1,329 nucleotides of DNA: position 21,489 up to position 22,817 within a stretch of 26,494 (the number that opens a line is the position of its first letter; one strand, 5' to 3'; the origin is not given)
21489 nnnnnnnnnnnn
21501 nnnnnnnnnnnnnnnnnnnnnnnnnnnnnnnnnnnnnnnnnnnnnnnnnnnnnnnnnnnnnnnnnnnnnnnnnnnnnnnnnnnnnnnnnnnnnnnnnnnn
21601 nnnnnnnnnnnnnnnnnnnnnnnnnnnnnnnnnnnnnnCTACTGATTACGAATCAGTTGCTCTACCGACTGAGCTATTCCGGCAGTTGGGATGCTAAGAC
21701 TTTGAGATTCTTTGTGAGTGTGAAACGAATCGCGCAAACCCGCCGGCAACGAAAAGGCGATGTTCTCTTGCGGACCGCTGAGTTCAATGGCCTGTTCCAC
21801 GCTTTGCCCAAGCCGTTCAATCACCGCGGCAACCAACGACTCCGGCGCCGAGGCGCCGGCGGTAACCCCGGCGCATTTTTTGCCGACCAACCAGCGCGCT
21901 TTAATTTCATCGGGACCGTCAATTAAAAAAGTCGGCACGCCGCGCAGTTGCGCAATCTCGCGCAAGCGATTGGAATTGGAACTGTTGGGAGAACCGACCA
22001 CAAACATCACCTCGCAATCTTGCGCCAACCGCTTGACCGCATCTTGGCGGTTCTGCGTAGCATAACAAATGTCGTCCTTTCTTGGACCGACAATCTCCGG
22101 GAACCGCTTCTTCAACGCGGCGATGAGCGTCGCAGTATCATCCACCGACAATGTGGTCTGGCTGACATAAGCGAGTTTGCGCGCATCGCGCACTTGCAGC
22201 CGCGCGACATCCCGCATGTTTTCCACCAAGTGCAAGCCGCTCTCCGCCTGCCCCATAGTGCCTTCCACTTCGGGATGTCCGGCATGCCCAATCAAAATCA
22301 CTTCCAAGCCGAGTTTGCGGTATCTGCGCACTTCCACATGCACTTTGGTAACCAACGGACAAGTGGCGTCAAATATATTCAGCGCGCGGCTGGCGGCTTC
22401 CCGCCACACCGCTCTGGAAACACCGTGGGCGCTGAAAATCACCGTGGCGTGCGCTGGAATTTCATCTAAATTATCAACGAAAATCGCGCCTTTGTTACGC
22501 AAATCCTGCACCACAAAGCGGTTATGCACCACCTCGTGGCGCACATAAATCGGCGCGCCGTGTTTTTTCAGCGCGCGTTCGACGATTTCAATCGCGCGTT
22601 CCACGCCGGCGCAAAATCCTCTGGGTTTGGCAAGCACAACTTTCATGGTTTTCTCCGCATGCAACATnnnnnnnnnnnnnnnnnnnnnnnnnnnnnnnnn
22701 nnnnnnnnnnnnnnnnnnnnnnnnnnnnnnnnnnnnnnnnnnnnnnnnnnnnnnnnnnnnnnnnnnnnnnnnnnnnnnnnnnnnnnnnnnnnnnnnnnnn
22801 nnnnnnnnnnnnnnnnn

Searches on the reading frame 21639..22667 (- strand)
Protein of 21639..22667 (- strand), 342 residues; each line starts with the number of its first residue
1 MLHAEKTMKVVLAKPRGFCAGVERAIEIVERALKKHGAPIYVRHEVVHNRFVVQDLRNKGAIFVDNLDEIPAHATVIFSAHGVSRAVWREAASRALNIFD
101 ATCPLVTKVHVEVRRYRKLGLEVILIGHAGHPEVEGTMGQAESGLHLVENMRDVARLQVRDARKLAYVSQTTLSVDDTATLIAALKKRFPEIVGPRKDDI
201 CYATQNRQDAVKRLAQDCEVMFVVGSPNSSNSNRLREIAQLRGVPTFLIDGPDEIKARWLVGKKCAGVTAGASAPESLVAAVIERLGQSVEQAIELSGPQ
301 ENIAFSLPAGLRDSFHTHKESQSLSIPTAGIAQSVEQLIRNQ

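Call 94: search_protein_families(library=pfam, proteins=[window:21639-22667:-], max_evalue=0.00001)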
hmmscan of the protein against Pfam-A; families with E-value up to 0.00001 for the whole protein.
window:21639-22667:- (342 aa): 1 family
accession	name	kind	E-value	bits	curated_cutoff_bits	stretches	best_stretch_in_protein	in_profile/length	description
PF02401.23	LYTB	-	3.4e-99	331.9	24.5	1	10-286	1-266/267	LytB protein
